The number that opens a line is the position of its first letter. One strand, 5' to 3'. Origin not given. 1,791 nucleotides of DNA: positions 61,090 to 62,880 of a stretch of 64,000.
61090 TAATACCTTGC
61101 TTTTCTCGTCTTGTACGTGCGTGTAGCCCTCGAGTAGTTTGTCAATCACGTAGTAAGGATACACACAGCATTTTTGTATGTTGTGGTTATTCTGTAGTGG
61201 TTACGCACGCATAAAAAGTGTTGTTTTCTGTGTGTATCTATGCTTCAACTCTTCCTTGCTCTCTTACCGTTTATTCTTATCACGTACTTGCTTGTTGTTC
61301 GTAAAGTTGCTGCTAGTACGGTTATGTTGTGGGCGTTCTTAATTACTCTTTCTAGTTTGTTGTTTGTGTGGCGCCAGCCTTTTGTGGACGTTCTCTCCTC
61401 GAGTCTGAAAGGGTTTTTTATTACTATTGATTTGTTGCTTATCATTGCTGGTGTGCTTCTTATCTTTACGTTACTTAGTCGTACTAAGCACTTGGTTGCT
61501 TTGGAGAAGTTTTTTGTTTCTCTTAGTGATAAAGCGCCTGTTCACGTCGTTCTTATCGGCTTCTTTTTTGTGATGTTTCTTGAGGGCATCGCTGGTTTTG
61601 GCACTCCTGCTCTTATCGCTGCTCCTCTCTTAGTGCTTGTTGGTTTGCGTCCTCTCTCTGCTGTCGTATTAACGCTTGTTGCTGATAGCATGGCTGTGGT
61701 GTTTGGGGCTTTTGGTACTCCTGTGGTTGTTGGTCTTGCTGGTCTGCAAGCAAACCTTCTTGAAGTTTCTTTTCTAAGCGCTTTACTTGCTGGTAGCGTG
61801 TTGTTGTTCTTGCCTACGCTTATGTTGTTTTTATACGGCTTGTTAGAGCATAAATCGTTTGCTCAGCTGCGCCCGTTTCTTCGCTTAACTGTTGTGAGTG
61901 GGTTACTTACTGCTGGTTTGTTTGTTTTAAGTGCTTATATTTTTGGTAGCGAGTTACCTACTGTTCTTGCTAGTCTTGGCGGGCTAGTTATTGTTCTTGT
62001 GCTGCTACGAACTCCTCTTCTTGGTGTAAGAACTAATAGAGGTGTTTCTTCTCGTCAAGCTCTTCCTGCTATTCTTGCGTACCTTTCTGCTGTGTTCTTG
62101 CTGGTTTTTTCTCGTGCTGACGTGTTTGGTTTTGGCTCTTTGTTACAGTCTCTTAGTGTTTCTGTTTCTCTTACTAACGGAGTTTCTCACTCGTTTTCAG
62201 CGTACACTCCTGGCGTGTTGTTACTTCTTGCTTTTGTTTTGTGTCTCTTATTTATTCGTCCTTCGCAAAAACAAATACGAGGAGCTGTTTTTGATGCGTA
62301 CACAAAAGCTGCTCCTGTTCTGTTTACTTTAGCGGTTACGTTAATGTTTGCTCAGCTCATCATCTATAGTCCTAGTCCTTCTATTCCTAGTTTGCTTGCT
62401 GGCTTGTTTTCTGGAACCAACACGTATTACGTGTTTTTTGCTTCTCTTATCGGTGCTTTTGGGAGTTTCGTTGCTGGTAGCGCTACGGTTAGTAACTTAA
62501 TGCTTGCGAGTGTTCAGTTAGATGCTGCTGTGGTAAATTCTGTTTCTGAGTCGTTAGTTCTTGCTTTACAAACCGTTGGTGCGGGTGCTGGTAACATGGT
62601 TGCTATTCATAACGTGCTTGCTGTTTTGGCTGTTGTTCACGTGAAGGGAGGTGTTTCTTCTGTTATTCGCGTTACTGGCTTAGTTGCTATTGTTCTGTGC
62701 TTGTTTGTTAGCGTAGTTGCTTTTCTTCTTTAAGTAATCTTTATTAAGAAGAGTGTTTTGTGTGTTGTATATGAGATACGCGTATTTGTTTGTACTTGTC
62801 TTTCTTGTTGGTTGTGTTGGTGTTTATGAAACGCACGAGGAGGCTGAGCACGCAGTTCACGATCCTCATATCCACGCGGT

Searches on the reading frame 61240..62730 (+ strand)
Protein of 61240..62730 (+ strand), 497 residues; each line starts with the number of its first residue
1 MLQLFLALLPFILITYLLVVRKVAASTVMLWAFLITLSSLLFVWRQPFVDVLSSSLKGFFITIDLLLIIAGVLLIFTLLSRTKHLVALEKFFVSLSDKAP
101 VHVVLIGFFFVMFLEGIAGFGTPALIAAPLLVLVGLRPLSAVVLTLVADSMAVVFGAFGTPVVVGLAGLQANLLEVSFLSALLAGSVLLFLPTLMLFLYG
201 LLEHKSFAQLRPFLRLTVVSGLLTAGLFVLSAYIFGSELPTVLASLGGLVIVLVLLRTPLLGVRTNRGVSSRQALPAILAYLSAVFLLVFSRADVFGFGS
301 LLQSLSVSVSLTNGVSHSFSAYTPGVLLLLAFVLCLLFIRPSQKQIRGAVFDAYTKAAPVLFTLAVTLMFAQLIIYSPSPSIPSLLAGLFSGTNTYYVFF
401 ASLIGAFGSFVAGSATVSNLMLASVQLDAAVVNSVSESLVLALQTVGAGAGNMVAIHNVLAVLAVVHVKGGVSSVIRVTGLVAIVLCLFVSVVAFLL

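Call 25: search_protein_families(library=pfam, proteins=[window:61240-62730:+], max_evalue=0.001)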
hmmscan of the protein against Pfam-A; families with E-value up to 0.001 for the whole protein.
window:61240-62730:+ (497 aa): 1 family
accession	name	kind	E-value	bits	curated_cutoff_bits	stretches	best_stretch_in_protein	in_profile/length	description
PF02652.20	Lactate_perm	-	5.3e-67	227.2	27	2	4-258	3-253/522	L-lactate permease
